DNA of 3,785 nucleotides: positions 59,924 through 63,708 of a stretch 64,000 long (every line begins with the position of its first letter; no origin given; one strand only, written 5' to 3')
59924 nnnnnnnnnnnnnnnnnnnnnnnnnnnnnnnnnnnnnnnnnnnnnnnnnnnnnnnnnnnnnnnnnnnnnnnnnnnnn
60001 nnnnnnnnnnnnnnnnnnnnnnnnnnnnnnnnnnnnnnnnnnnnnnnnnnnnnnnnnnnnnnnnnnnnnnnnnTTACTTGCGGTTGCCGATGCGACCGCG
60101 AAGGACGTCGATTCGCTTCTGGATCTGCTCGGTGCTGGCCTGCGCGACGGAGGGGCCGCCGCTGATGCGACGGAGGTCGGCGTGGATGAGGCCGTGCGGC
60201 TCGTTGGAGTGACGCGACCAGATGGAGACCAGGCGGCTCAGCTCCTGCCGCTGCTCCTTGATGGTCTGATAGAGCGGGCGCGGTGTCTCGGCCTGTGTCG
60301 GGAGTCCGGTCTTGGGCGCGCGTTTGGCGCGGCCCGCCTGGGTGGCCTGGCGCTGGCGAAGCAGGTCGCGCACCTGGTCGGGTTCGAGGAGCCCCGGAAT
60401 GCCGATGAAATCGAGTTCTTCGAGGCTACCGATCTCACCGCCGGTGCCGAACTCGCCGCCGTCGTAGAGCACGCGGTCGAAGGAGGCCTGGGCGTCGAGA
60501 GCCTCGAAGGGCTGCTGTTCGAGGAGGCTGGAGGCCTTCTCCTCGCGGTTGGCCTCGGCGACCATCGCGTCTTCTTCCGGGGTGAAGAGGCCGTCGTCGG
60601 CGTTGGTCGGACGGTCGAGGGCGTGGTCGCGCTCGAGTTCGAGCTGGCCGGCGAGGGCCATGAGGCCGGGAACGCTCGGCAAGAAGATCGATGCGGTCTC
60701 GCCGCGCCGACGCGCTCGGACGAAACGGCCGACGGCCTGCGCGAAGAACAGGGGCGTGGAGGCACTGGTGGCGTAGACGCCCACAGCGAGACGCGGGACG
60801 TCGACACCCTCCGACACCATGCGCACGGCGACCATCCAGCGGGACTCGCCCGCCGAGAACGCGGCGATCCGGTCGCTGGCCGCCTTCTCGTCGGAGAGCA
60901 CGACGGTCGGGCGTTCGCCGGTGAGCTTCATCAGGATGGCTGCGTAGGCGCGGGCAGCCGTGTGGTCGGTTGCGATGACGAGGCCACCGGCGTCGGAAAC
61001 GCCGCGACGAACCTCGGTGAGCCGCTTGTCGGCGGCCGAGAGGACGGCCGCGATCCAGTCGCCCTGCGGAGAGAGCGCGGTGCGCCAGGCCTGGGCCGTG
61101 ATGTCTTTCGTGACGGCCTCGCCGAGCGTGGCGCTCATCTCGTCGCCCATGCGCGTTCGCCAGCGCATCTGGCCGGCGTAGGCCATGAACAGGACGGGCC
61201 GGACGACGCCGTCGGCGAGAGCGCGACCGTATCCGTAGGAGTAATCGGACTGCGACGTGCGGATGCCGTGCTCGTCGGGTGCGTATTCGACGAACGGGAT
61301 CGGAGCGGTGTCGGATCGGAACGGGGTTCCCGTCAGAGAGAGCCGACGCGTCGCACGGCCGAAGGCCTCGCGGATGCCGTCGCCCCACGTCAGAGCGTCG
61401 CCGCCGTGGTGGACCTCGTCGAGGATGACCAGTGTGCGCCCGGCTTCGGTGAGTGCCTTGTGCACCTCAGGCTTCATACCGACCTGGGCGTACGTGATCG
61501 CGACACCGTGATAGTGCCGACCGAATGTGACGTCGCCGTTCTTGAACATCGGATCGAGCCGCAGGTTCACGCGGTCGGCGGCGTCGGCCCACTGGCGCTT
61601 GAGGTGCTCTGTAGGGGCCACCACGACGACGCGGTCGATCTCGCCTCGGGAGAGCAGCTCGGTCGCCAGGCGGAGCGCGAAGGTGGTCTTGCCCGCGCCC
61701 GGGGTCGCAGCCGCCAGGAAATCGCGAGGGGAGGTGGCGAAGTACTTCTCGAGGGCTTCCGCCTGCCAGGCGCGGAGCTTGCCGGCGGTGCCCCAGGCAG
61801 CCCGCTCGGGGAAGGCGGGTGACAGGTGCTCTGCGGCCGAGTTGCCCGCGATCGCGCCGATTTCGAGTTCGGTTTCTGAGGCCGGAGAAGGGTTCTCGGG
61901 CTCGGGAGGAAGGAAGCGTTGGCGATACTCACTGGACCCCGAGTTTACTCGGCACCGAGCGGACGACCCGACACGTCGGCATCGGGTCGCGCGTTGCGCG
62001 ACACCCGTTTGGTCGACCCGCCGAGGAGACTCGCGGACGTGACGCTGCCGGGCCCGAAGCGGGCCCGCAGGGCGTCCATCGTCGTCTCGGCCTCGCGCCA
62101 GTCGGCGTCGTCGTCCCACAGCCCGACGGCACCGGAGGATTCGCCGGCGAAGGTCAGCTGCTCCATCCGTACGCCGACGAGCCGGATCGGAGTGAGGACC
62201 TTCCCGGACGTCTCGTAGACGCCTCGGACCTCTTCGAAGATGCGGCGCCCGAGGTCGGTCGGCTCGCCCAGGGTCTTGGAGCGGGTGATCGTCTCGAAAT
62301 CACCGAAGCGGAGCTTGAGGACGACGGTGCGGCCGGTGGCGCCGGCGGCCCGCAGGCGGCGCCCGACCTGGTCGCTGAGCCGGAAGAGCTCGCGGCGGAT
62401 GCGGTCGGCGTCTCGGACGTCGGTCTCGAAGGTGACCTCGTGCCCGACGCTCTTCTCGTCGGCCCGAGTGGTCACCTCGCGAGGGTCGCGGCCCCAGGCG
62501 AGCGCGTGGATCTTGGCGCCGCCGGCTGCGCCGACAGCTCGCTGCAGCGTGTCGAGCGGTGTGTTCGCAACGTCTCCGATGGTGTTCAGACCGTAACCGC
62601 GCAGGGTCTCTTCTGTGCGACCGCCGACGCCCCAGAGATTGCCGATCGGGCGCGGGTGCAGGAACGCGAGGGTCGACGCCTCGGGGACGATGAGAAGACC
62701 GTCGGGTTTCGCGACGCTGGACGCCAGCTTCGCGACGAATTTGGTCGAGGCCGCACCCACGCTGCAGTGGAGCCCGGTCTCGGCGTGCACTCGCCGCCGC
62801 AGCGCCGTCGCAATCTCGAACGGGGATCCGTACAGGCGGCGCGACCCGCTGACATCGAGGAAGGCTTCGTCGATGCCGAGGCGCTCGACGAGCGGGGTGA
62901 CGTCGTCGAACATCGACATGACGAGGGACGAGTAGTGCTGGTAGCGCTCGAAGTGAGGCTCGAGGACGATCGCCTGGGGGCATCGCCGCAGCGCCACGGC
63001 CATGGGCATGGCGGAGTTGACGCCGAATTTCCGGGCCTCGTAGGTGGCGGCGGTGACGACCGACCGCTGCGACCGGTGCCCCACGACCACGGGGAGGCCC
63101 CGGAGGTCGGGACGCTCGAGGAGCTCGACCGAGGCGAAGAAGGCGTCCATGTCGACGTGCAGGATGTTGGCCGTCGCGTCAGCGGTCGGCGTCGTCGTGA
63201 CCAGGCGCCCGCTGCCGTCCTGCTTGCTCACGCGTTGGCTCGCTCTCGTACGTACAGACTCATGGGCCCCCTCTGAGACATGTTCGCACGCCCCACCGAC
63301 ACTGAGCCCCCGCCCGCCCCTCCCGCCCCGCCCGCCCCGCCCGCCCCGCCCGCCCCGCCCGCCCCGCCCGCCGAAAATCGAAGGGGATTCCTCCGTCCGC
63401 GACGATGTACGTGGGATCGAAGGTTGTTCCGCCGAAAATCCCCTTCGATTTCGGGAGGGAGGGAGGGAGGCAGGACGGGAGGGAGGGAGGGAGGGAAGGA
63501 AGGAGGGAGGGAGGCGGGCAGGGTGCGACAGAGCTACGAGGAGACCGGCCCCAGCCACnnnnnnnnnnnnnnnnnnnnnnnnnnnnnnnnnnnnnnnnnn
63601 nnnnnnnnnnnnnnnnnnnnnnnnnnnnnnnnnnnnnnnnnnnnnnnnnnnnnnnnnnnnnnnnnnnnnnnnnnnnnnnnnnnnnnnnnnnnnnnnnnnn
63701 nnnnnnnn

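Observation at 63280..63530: Repeat-dense, G-quadruplex-prone region upstream of dinB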

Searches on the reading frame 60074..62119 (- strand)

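Call 16: search_protein_families(library=pfam, proteins=[window:60074-62119:-])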
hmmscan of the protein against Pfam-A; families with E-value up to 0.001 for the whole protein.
window:60074-62119:- (681 aa): 5 families
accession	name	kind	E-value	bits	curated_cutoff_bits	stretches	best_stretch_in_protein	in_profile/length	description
PF04851.21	ResIII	-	2.4e-16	60.5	22.5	1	114-268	3-164/164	Type III restriction enzyme, res subunit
PF00270.35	DEAD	-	2.9e-08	34.1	26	1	118-267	3-161/167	DEAD/DEAH box helicase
PF18766.7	SWI2_SNF2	-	6.5e-06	26.4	26.7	1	139-327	26-206/221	SWI2/SNF2 ATPase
PF13604.12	AAA_30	-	0.00016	21.9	27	1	115-235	2-96/191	AAA domain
PF00271.37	Helicase_C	-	0.00035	21.2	23.5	1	415-469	55-109/110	Helicase conserved C-terminal domain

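Call 17: search_protein_families(library=ncbifam, proteins=[window:60074-62119:-])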
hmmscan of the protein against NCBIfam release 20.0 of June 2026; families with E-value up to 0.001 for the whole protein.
window:60074-62119:- (681 aa): 2 families
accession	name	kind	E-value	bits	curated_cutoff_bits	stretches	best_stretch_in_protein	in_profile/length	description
TIGR04095.1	dnd_restrict_1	equivalog_domain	3.6e-19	69.1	600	2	114-189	8-82/451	DNA phosphorothioation system restriction enzyme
TIGR01587.1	cas3_core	equivalog_domain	0.00054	19.2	102.45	0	137-176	5-44/358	CRISPR-associated helicase Cas3'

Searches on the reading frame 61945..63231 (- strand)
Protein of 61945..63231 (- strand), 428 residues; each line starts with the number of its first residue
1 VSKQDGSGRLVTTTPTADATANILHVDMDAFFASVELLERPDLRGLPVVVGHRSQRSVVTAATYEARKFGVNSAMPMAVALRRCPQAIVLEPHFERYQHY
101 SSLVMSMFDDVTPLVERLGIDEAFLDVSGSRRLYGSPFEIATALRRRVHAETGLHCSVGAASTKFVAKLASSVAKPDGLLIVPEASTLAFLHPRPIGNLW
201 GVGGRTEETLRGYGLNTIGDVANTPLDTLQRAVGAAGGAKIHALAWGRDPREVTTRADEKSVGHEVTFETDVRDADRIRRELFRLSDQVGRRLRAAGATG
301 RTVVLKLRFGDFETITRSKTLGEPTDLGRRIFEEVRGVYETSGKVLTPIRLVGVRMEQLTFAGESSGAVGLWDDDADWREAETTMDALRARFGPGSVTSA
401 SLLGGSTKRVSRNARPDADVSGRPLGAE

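Call 18: find_encoding_contigs(protein=window:61945-63231:-, flank=5000, max_places=10)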
Protein window:61945-63231:- (428 aa): no gene with exactly this product is on record in the collection.

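Call 19: find_homologous_proteins(query=window:61945-63231:-, max_evalue=1e-30)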
Query window:61945-63231:- (428 aa): 8000 proteins with E <= 1e-30 among 8000 candidates; the best 120 are listed.
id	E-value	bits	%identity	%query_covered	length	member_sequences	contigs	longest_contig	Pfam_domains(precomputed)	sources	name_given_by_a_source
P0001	1.6e-278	941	100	100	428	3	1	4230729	PF11799.14,PF00817.26,PF11798.15,PF21999.3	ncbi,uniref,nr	ncbi:DNA polymerase IV [Frondihabitans sucicola]|uniref:DNA polymerase IV n=1 Tax=Frondihabitans suc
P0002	1.5e-243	826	90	97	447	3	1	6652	PF11799.14,PF00817.26,PF11798.15,PF21999.3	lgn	-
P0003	2.4e-238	809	85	100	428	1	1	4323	PF11799.14,PF00817.26,PF11798.15,PF21999.3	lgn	-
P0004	7.7e-234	794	87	97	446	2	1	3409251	PF11799.14,PF00817.26,PF11798.15,PF21999.3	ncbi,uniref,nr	ncbi:DNA polymerase IV [Frondihabitans sp. 762G35]|uniref:DNA polymerase IV n=1 Tax=Frondihabitans s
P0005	3.9e-231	785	86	97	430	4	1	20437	PF11799.14,PF00817.26,PF11798.15,PF21999.3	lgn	-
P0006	2.0e-227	773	84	97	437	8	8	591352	PF11799.14,PF00817.26,PF11798.15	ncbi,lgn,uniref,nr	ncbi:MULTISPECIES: DNA polymerase IV [unclassified Frondihabitans]|uniref:DNA polymerase IV n=1 Tax=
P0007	4.5e-225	765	83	97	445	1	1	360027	PF11799.14,PF00817.26,PF11798.15,PF21999.3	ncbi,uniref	ncbi:DNA polymerase IV [Frondihabitans cladoniiphilus]|uniref:DNA polymerase IV n=1 Tax=Frondihabita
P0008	9.6e-224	761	85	95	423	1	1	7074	PF11799.14,PF00817.26,PF11798.15,PF21999.3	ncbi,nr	ncbi:MAG: polymerase [Frondihabitans sp.]|nr:polymerase [Frondihabitans sp.]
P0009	7.6e-223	758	91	87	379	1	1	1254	PF11799.14,PF00817.26,PF11798.15,PF21999.3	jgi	jgi:DNA polymerase-4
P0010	1.7e-221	753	83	97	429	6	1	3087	PF11799.14,PF00817.26,PF11798.15,PF21999.3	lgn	-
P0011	4.9e-220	749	82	96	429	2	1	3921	PF11799.14,PF00817.26,PF11798.15,PF21999.3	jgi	jgi:DNA polymerase-4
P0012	5.9e-220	748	80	96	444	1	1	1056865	PF11799.14,PF00817.26,PF11798.15,PF21999.3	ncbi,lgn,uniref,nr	ncbi:DNA polymerase-4 [Frondihabitans sp. PhB188]|uniref:DNA polymerase IV n=1 Tax=Frondihabitans sp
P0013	3.6e-213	726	85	91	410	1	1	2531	PF11799.14,PF00817.26,PF11798.15,PF21999.3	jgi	jgi:DNA polymerase-4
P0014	7.7e-206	702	78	99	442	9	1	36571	PF11799.14,PF00817.26,PF21999.3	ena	-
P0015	1.0e-204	698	77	98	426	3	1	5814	PF11799.14,PF00817.26,PF11798.15,PF21999.3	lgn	-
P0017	2.7e-200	684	78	94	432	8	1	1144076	PF11799.14,PF00817.26,PF11798.15,PF21999.3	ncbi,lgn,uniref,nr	ncbi:DNA polymerase IV [Frigoribacterium sp. Leaf172]|uniref:DNA polymerase IV n=1 Tax=Frigoribacter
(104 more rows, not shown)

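Call 20: find_encoding_contigs(protein=P0001, flank=10000, max_places=5)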
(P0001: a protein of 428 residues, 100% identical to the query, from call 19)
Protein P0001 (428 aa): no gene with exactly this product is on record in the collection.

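Call 21: find_encoding_contigs(protein=P0002, flank=5000, max_places=5)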
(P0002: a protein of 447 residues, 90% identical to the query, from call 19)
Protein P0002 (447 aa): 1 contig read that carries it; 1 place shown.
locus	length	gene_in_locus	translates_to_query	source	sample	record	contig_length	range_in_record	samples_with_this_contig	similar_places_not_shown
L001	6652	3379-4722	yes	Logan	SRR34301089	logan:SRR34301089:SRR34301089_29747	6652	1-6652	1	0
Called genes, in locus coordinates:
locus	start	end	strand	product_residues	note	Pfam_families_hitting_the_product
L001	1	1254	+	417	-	?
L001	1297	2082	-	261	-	PF00657:Lipase_GDSL, PF13472:Lipase_GDSL_2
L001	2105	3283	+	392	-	PF02771:Acyl-CoA_dh_N (weak), PF00441:Acyl-CoA_dh_1, PF08028:Acyl-CoA_dh_2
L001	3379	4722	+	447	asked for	PF00817:IMS, PF11798:IMS_HHH (weak), PF21999:IMS_HHH_1 (weak), PF11799:IMS_C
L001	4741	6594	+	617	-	PF00270:DEAD, PF04851:ResIII, PF18766:SWI2_SNF2 (weak)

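Call 22: find_encoding_contigs(protein=P0004, flank=5000, max_places=5)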
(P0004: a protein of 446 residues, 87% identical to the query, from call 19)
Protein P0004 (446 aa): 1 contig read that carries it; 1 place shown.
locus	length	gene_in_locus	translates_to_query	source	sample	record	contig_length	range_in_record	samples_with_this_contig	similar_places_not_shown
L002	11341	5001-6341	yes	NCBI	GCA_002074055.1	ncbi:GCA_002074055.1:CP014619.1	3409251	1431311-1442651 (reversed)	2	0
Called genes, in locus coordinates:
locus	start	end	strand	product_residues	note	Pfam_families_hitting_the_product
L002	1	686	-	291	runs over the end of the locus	PF02146:SIR2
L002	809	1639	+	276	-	PF00588:SpoU_methylase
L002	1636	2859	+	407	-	PF00768:Peptidase_S11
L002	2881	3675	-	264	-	PF00657:Lipase_GDSL, PF13472:Lipase_GDSL_2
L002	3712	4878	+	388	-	PF02771:Acyl-CoA_dh_N, PF00441:Acyl-CoA_dh_1, PF08028:Acyl-CoA_dh_2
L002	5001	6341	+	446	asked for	PF00817:IMS, PF11798:IMS_HHH (weak), PF21999:IMS_HHH_1 (faint), PF11799:IMS_C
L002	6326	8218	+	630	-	PF04851:ResIII, PF00270:DEAD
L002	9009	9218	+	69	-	-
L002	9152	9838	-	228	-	-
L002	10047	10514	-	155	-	PF01467:CTP_transf_like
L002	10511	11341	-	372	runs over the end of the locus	-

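Call 26: find_encoding_contigs(protein=P0003, flank=3000, max_places=3)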
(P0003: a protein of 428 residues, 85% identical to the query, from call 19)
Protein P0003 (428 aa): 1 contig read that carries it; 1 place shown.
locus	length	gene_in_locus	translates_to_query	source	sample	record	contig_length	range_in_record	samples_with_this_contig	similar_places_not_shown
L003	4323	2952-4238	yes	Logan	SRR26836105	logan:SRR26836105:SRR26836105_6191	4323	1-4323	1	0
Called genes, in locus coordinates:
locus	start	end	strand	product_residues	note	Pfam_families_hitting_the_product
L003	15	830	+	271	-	PF00768:Peptidase_S11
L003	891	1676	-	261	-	PF00657:Lipase_GDSL, PF13472:Lipase_GDSL_2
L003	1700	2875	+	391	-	PF02771:Acyl-CoA_dh_N (weak), PF00441:Acyl-CoA_dh_1, PF08028:Acyl-CoA_dh_2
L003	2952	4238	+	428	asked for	PF00817:IMS, PF11798:IMS_HHH (weak), PF21999:IMS_HHH_1 (weak), PF11799:IMS_C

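Call 27: find_encoding_contigs(protein=P0005, flank=3000, max_places=3)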
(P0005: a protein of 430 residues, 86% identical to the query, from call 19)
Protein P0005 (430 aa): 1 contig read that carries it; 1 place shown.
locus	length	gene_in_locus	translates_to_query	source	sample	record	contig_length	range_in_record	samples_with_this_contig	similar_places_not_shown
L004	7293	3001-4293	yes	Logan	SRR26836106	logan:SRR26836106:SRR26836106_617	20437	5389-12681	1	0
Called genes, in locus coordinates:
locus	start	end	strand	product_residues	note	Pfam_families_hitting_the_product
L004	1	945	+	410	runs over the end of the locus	PF00768:Peptidase_S11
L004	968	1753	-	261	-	PF00657:Lipase_GDSL, PF13472:Lipase_GDSL_2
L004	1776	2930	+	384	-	PF02771:Acyl-CoA_dh_N, PF00441:Acyl-CoA_dh_1, PF08028:Acyl-CoA_dh_2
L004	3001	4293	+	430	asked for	PF00817:IMS, PF11798:IMS_HHH (weak), PF21999:IMS_HHH_1 (weak), PF11799:IMS_C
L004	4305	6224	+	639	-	PF00270:DEAD, PF04851:ResIII, PF18766:SWI2_SNF2 (weak)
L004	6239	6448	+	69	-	-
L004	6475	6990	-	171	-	-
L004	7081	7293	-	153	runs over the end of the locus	PF01467:CTP_transf_like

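Call 28: find_encoding_contigs(protein=P0006, flank=3000, max_places=3)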
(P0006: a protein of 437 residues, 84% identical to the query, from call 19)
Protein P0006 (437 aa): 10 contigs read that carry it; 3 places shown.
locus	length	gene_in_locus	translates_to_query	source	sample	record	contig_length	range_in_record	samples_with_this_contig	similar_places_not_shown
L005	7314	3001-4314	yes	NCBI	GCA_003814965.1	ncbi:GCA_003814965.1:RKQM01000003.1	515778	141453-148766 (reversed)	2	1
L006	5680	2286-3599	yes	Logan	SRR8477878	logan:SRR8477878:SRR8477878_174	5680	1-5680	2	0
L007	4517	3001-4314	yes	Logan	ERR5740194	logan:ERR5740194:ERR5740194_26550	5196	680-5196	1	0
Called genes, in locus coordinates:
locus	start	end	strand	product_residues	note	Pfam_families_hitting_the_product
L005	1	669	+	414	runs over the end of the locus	PF00768:Peptidase_S11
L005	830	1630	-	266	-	PF00657:Lipase_GDSL, PF13472:Lipase_GDSL_2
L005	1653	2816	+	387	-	PF02771:Acyl-CoA_dh_N, PF00441:Acyl-CoA_dh_1, PF08028:Acyl-CoA_dh_2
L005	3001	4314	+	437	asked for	PF00817:IMS, PF11798:IMS_HHH (weak), PF11799:IMS_C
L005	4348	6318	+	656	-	PF00270:DEAD, PF04851:ResIII, PF18766:SWI2_SNF2 (faint)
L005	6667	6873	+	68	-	-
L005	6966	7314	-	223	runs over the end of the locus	-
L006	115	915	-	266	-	PF00657:Lipase_GDSL, PF13472:Lipase_GDSL_2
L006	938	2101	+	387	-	PF02771:Acyl-CoA_dh_N, PF00441:Acyl-CoA_dh_1, PF08028:Acyl-CoA_dh_2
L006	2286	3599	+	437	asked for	PF00817:IMS, PF11798:IMS_HHH (weak), PF11799:IMS_C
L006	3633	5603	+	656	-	PF00270:DEAD, PF04851:ResIII, PF18766:SWI2_SNF2 (faint)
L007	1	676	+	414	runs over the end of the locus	PF00768:Peptidase_S11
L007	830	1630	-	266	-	PF00657:Lipase_GDSL, PF13472:Lipase_GDSL_2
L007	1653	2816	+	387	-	PF02771:Acyl-CoA_dh_N, PF00441:Acyl-CoA_dh_1, PF08028:Acyl-CoA_dh_2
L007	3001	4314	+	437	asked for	PF00817:IMS, PF11798:IMS_HHH (weak), PF11799:IMS_C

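Call 29: find_encoding_contigs(protein=P0007, flank=3000, max_places=3)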
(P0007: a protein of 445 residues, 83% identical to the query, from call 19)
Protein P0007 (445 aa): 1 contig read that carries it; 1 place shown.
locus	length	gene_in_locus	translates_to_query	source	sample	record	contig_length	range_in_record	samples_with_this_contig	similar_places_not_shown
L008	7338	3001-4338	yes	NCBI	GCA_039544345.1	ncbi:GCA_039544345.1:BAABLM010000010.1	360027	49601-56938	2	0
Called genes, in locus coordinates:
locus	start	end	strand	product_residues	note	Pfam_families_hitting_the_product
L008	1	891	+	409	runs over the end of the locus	PF00768:Peptidase_S11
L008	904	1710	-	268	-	PF00657:Lipase_GDSL, PF13472:Lipase_GDSL_2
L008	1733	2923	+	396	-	PF02771:Acyl-CoA_dh_N, PF00441:Acyl-CoA_dh_1, PF08028:Acyl-CoA_dh_2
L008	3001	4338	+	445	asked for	PF00817:IMS, PF11798:IMS_HHH (weak), PF21999:IMS_HHH_1 (weak), PF11799:IMS_C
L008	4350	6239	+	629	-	PF04851:ResIII, PF00270:DEAD, PF18766:SWI2_SNF2 (weak)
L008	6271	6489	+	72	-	-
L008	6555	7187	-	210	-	-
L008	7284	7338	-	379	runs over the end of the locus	-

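Call 61: find_encoding_contigs(protein=P0012, flank=10000, max_places=2)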
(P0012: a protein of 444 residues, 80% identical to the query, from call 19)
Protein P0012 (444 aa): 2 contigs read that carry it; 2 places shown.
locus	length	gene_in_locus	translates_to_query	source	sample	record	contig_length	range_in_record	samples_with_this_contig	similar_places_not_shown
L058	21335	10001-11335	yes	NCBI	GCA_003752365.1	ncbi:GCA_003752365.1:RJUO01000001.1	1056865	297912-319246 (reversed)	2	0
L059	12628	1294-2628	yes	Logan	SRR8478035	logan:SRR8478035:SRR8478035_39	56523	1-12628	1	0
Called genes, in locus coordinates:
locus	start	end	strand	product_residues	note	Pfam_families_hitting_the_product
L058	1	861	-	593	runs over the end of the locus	PF00128:Alpha-amylase, PF16657:Malt_amylase_C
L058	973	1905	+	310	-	PF00561:Abhydrolase_1, PF12146:Hydrolase_4, PF12697:Abhydrolase_6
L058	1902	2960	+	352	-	PF13439:Glyco_transf_4, PF13579:Glyco_trans_4_4, PF20706:GT4-conflict (weak), PF00534:Glycos_transf_1, PF13692:Glyco_trans_1_4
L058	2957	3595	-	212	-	PF00300:His_Phos_1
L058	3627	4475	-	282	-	PF02146:SIR2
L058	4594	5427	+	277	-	PF00588:SpoU_methylase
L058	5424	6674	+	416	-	PF00768:Peptidase_S11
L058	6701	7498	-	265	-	PF00657:Lipase_GDSL, PF13472:Lipase_GDSL_2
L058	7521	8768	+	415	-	-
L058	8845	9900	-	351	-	PF12146:Hydrolase_4, PF00561:Abhydrolase_1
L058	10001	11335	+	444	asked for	PF00817:IMS, PF11798:IMS_HHH (weak), PF21999:IMS_HHH_1 (weak), PF11799:IMS_C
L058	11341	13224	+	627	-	PF04851:ResIII, PF00270:DEAD (weak)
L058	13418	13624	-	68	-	-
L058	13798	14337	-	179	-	-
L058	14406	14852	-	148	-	PF01467:CTP_transf_like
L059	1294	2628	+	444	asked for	PF00817:IMS, PF11798:IMS_HHH (weak), PF21999:IMS_HHH_1 (weak), PF11799:IMS_C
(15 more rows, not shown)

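Call 62: find_encoding_contigs(protein=P0017, flank=10000, max_places=2)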
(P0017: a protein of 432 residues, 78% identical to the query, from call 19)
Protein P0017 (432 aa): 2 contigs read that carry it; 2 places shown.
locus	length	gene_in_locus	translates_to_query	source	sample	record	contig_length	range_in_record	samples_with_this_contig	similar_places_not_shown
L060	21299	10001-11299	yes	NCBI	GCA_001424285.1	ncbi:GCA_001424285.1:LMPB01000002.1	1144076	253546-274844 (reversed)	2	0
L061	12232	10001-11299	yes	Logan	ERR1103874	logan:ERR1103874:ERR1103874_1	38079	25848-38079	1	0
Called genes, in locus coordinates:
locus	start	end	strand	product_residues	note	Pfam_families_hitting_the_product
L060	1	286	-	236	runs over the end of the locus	PF00929:RNase_T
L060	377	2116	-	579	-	PF00128:Alpha-amylase, PF16657:Malt_amylase_C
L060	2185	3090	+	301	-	PF00561:Abhydrolase_1, PF12146:Hydrolase_4, PF12697:Abhydrolase_6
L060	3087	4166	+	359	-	PF13439:Glyco_transf_4, PF13579:Glyco_trans_4_4, PF20706:GT4-conflict, PF00534:Glycos_transf_1, PF13692:Glyco_trans_1_4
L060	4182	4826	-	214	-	PF00300:His_Phos_1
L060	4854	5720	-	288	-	PF02146:SIR2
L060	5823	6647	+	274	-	PF00588:SpoU_methylase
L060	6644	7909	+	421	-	PF00768:Peptidase_S11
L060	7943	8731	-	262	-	PF00657:Lipase_GDSL, PF13472:Lipase_GDSL_2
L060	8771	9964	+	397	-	PF02771:Acyl-CoA_dh_N, PF00441:Acyl-CoA_dh_1, PF08028:Acyl-CoA_dh_2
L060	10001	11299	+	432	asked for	PF00817:IMS, PF11798:IMS_HHH (weak), PF21999:IMS_HHH_1 (weak), PF11799:IMS_C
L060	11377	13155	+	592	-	PF00270:DEAD (weak), PF04851:ResIII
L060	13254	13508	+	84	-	-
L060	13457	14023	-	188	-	-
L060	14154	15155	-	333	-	PF04069:OpuAC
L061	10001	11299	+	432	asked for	PF00817:IMS, PF11798:IMS_HHH (weak), PF21999:IMS_HHH_1 (weak), PF11799:IMS_C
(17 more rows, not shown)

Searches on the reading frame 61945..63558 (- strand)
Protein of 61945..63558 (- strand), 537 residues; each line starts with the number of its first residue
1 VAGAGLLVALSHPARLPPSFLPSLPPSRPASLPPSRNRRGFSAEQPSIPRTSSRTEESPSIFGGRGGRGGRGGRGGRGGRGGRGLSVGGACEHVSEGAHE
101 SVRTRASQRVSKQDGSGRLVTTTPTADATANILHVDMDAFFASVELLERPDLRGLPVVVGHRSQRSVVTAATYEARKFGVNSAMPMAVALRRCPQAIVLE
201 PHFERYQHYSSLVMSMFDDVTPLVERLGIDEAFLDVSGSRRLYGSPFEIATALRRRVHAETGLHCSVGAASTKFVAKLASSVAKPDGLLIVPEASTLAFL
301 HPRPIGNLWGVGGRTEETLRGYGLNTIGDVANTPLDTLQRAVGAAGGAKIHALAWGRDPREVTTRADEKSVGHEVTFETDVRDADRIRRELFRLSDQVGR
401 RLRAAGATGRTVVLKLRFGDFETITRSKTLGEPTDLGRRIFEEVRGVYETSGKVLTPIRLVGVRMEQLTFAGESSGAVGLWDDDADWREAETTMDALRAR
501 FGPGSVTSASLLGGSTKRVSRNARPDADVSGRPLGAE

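Call 16: search_protein_families(library=pfam, proteins=[window:61945-63558:-])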
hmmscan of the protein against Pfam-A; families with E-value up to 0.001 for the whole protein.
window:61945-63558:- (537 aa): 4 families
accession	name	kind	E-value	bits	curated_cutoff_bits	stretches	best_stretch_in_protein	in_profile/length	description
PF00817.25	IMS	-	5.4e-52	176.1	23.2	1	135-280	1-147/148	impB/mucB/samB family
PF11799.13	IMS_C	-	2.3e-26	92.8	20.7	1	369-473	2-104/109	impB/mucB/samB family C-terminal domain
PF21999.2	IMS_HHH_1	-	3.4e-07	31.1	27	1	307-358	2-53/53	DNA polymerase-iota, thumb domain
PF11798.14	IMS_HHH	-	2.3e-06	27.9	24.4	1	297-324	5-32/32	IMS family HHH motif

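Call 17: search_protein_families(library=ncbifam, proteins=[window:61945-63558:-])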
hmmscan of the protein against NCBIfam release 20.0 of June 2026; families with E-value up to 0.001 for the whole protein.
window:61945-63558:- (537 aa): 10 families
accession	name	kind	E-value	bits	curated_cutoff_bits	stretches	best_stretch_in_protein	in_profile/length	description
NF003015.0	PRK03858.1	subfamily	1.3e-119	399.8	367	1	127-517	4-391/399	DNA polymerase IV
NF002882.0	PRK03348.1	equivalog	3.2e-110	369.1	389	1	129-469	4-345/461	DNA polymerase IV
NF002751.0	PRK02794.1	equivalog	1.5e-106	356.8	371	1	110-513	20-419/425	DNA polymerase IV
NF002677.0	PRK02406.1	equivalog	1.1e-97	327.4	256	1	129-468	5-343/357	DNA polymerase IV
NF002848.0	PRK03103.1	subfamily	1.6e-87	293.7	381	1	130-522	4-402/410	DNA polymerase IV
NF010731.0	PRK14133.1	equivalog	7.1e-85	285.3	362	1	131-468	4-336/352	DNA polymerase IV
NF002883.0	PRK03352.1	equivalog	1.9e-80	270.7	330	1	129-467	4-341/347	DNA polymerase IV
NF002492.0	PRK01810.1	equivalog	9e-78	261.8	399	1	131-509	11-392/412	DNA polymerase IV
NF002292.0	PRK01216.1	equivalog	2.9e-46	158.1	339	1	132-469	3-340/351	DNA polymerase IV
NF002955.0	PRK03609.1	subfamily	1.2e-27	96.9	431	1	134-335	4-211/422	translesion error-prone DNA polymerase V subunit UmuC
